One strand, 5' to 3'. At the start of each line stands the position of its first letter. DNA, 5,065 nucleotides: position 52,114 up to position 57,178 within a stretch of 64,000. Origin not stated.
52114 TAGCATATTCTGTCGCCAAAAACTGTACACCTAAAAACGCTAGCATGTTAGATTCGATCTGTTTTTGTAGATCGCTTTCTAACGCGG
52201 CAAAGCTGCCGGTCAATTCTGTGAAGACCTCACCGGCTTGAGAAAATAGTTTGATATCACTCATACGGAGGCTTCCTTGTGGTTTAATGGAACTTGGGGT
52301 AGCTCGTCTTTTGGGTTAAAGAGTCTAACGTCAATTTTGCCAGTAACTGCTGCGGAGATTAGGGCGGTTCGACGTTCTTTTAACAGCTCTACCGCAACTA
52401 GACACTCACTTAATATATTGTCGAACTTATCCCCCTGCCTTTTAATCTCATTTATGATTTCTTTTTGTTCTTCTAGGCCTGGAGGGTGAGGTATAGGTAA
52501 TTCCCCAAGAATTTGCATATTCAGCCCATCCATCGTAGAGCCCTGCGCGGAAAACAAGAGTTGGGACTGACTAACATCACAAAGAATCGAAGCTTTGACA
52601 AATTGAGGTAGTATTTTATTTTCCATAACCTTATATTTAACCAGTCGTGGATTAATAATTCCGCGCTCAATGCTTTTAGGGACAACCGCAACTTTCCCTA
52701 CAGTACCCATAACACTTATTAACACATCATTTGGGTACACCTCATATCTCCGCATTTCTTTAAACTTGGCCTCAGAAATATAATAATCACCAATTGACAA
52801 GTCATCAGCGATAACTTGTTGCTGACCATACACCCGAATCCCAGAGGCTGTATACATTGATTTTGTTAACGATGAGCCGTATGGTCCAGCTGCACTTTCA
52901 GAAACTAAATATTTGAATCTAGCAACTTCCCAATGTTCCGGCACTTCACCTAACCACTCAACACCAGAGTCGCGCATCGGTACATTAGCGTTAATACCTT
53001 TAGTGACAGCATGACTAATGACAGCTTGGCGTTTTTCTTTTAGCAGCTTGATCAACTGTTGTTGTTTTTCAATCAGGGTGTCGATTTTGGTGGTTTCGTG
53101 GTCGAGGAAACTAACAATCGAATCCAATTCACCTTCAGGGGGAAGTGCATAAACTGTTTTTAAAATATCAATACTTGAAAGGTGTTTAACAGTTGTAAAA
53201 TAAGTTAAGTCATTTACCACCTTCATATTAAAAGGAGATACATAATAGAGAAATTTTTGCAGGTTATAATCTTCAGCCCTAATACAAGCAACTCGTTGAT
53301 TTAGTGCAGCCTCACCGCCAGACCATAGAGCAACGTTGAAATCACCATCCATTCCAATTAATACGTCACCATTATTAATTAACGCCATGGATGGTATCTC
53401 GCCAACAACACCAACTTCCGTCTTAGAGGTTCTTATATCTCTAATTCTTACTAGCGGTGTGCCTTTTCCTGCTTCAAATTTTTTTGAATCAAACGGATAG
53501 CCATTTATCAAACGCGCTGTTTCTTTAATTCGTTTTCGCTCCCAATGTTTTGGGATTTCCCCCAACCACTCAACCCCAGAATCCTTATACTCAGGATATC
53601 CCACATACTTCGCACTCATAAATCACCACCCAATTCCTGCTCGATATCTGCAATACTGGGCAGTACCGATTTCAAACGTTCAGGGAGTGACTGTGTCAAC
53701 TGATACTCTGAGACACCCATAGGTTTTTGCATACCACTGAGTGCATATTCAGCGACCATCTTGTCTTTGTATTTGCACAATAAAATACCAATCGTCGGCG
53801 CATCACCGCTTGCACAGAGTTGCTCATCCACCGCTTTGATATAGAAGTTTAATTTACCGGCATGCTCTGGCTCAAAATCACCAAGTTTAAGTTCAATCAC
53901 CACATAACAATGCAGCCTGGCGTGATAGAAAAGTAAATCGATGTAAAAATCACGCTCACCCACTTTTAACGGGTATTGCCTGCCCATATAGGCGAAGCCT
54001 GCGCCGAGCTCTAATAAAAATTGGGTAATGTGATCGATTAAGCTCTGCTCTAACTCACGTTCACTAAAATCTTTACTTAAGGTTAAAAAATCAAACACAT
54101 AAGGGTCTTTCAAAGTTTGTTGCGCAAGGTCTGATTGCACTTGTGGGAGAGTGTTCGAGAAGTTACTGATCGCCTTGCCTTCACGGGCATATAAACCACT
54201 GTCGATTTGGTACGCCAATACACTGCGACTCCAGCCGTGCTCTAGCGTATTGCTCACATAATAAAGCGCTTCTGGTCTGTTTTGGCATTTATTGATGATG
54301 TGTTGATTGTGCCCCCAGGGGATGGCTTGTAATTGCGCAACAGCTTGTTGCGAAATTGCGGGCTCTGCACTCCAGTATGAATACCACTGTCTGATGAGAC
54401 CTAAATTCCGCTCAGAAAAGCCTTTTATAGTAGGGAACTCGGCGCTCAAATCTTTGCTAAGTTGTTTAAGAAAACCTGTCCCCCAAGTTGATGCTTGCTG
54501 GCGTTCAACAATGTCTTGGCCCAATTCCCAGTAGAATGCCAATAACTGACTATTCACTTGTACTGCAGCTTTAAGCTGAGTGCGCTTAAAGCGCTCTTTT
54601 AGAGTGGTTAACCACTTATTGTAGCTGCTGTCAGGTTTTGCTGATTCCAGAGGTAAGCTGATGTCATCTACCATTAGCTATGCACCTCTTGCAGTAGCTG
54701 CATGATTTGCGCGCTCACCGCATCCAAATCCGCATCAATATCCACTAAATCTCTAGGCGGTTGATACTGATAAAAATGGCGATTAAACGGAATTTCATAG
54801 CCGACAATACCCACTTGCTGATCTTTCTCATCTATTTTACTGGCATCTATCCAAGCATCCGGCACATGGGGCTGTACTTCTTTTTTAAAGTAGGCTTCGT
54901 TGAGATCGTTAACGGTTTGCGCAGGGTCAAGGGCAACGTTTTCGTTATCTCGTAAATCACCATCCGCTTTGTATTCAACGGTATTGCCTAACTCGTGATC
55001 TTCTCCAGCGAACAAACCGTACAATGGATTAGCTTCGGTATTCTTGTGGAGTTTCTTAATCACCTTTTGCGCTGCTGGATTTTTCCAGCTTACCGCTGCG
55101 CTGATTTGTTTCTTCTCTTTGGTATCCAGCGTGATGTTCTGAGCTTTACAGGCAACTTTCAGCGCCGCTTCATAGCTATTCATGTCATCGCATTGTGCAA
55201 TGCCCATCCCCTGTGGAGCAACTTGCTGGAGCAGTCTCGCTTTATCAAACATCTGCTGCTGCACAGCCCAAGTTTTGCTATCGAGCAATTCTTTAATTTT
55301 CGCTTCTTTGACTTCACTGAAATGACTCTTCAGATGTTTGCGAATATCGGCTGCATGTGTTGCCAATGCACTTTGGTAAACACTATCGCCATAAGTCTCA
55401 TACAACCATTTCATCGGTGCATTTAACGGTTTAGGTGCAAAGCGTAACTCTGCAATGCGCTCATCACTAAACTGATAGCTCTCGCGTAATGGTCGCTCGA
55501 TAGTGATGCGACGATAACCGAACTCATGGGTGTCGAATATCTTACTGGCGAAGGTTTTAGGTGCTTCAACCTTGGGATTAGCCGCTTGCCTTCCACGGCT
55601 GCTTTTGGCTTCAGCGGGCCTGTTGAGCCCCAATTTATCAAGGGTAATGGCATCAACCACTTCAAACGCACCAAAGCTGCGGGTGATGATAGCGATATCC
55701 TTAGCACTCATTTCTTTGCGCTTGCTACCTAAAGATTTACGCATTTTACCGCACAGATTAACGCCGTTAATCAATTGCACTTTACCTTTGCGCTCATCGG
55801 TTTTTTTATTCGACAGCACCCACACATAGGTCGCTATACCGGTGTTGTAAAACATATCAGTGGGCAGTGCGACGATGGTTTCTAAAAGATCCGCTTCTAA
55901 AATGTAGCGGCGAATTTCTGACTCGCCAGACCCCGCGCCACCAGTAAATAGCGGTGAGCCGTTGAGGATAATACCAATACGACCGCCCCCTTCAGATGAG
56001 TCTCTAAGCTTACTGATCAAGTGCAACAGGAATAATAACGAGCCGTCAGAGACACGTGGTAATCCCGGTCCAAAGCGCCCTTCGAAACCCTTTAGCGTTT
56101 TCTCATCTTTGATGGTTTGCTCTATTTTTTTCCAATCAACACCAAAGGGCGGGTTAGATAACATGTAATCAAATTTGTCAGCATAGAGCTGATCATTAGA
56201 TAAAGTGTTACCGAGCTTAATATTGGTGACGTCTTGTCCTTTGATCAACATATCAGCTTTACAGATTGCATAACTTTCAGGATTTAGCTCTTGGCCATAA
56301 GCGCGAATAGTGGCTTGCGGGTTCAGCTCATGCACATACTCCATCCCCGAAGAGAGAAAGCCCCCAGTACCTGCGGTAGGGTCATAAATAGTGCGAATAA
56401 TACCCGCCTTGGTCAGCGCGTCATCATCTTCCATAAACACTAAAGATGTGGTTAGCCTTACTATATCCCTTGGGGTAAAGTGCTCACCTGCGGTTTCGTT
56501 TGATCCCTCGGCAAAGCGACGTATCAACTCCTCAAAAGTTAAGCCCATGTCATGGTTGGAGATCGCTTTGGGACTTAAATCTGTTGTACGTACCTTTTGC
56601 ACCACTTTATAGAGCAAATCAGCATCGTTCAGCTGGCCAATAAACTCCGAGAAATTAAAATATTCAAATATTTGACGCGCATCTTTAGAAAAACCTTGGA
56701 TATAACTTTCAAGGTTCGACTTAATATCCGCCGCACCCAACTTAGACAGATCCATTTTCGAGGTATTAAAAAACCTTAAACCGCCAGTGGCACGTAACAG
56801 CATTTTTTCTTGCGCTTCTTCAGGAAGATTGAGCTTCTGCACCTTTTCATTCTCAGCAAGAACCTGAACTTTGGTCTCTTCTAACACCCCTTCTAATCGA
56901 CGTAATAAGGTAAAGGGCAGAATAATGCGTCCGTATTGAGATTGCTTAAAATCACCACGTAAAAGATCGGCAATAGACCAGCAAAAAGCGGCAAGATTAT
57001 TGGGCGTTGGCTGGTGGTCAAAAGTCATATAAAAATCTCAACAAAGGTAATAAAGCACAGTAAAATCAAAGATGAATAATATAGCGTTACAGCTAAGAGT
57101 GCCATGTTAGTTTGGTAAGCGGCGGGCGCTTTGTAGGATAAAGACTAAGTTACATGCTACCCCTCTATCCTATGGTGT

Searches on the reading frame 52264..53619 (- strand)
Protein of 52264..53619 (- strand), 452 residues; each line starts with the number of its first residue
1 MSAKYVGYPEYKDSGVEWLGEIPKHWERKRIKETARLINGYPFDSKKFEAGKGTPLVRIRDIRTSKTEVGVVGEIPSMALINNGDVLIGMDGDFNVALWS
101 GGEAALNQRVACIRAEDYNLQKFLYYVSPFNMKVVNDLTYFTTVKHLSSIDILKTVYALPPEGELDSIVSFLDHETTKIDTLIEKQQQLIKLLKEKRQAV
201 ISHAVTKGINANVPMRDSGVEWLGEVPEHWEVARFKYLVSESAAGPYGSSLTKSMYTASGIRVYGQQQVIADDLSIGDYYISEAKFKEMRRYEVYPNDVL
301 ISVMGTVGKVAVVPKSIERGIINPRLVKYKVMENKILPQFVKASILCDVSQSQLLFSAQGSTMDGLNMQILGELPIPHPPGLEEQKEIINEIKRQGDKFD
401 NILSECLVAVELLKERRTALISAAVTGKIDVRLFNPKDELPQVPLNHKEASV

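Call 73: search_protein_families(library=pfam, proteins=[window:52264-53619:-], max_evalue=0.00001)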
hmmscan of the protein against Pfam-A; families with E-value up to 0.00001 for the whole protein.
window:52264-53619:- (452 aa): 1 family
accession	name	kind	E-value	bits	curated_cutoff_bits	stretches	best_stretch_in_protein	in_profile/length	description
PF01420.25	Methylase_S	-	9.7e-19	68.6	22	2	23-189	1-165/168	Type I restriction modification DNA specificity domain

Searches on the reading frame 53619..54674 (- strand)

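Call 73: search_protein_families(library=pfam, proteins=[window:53619-54674:-], max_evalue=0.00001)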
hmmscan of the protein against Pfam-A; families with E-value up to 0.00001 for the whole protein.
window:53619-54674:- (352 aa): 2 families
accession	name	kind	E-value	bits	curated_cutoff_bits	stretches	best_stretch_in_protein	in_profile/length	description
PF06250.17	YhcG_C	-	8.2e-67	224.4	32.5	1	185-339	1-157/157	YhcG PDDEXK nuclease domain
PF17761.7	DUF1016_N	-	5e-39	134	32.8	1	25-164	2-137/137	DUF1016 N-terminal domain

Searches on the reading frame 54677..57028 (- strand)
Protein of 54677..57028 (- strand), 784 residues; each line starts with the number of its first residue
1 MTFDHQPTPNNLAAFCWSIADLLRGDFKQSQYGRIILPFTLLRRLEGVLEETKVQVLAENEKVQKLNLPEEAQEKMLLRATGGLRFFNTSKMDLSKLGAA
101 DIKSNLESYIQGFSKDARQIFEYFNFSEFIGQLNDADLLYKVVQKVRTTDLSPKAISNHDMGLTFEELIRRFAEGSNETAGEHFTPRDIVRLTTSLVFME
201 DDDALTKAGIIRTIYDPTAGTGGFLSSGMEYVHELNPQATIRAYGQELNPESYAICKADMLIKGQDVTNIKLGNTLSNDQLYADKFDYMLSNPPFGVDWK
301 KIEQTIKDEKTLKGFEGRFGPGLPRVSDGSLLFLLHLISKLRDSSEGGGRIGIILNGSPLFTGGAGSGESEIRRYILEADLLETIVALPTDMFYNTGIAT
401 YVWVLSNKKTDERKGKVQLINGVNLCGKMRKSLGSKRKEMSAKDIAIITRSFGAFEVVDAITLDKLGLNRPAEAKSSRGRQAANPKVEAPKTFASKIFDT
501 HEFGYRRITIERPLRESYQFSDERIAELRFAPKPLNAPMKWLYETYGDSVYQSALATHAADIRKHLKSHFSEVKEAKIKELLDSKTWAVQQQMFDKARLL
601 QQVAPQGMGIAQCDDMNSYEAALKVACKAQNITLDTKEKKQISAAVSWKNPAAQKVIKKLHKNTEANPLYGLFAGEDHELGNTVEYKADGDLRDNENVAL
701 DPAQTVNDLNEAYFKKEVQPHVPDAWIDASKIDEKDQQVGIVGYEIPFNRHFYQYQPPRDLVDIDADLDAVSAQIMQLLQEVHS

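Call 73: search_protein_families(library=pfam, proteins=[window:54677-57028:-], max_evalue=0.00001)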
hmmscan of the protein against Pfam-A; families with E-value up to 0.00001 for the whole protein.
window:54677-57028:- (784 aa): 2 families
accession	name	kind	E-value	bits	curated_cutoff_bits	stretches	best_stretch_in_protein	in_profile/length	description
PF02384.22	N6_Mtase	-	2.6e-57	194.9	20.4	1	158-459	3-279/311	N-6 DNA Methylase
PF12161.14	HsdM_N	-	3.7e-26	92.8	24.5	1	12-146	1-135/135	HsdM N-terminal domain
